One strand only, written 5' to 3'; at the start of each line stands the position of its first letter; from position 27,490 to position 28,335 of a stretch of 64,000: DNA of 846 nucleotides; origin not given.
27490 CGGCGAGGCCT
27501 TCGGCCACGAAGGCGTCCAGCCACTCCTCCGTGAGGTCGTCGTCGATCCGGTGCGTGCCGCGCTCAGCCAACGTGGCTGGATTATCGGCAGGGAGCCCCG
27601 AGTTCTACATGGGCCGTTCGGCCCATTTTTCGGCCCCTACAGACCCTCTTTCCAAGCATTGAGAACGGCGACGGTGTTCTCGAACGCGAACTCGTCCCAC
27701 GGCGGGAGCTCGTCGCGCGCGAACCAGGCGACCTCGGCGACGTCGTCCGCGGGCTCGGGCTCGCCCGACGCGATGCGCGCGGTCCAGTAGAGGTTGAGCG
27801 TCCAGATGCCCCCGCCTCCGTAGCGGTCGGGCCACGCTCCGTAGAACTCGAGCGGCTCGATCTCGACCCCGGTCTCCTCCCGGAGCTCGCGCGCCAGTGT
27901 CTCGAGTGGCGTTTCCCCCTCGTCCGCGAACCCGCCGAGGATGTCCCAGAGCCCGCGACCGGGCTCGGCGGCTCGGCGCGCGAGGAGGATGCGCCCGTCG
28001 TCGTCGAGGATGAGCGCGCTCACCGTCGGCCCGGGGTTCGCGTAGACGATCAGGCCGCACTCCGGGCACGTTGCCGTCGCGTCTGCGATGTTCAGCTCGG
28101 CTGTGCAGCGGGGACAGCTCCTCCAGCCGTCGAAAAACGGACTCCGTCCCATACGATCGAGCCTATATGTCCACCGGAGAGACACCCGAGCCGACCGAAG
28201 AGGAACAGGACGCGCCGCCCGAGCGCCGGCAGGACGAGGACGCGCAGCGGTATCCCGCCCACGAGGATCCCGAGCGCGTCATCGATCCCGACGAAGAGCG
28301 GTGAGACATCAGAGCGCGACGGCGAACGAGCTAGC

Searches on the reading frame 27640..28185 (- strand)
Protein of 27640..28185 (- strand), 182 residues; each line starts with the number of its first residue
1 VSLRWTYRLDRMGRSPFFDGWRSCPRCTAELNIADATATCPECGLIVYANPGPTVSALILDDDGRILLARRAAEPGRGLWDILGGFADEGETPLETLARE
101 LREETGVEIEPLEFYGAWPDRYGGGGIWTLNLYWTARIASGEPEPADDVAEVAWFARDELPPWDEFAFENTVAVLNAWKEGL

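Call 36: search_protein_families(library=ncbifam, proteins=[window:27640-28185:-], max_evalue=0.00001)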
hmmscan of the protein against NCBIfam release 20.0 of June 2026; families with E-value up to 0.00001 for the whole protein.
window:27640-28185:- (182 aa): 15 families
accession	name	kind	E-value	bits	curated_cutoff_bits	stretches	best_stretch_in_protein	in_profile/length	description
NF001299.0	PRK00241.1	equivalog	8.6e-15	54.9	158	1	17-162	98-240/263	NAD(+) diphosphatase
NF006530.0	PRK08999.1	equivalog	7.6e-13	48.2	245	1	55-160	9-112/315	Nudix family hydrolase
NF041652.1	Nud_hyd_Dein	equivalog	5.8e-12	46.1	200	1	58-160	19-127/152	Nudix hydrolase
NF003787.0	PRK05379.1-4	equivalog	1.3e-10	40.8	449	1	54-110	210-265/346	bifunctional nicotinamide-nucleotide adenylyltransferase/Nudix hydroxylase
NF003788.0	PRK05379.1-5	equivalog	1.4e-10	41.1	354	1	56-110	217-270/351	bifunctional nicotinamide-nucleotide adenylyltransferase/Nudix hydroxylase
NF007834.0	PRK10546.1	equivalog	7.5e-10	38.7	156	1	55-115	6-67/135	pyrimidine (deoxy)nucleoside triphosphate diphosphatase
NF003786.0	PRK05379.1-2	equivalog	7.7e-10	38.5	397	1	54-109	220-274/354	bifunctional nicotinamide-nucleotide adenylyltransferase/Nudix hydroxylase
NF003791.0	PRK05379.2-3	equivalog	1.7e-09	37.3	409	1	53-109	203-258/340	bifunctional nicotinamide-nucleotide adenylyltransferase/Nudix hydroxylase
TIGR00586.1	mutt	equivalog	9.8e-08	32.1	97.9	1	57-115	10-69/129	8-oxo-dGTP diphosphatase MutT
NF003790.0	PRK05379.2-2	equivalog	2.2e-07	30.3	403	1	59-108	223-272/354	bifunctional nicotinamide mononucleotide adenylyltransferase/ADP-ribose pyrophosphatase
NF008044.0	PRK10776.1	equivalog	4.7e-07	29.8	148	1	58-119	10-72/130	8-oxo-dGTP diphosphatase MutT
NF003785.0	PRK05379.1-1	equivalog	1.5e-06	27.6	418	1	54-109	205-259/347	bifunctional nicotinamide-nucleotide adenylyltransferase/Nudix hydroxylase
NF001938.0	PRK00714.1-5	equivalog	2.8e-06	26.8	116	1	53-108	14-75/172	RNA pyrophosphohydrolase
NF006961.0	PRK09438.1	equivalog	5e-06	26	103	1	57-110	13-64/151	dihydroneopterin triphosphate diphosphatase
NF001937.0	PRK00714.1-4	equivalog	5.3e-06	26.2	139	0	53-113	9-66/161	RNA pyrophosphohydrolase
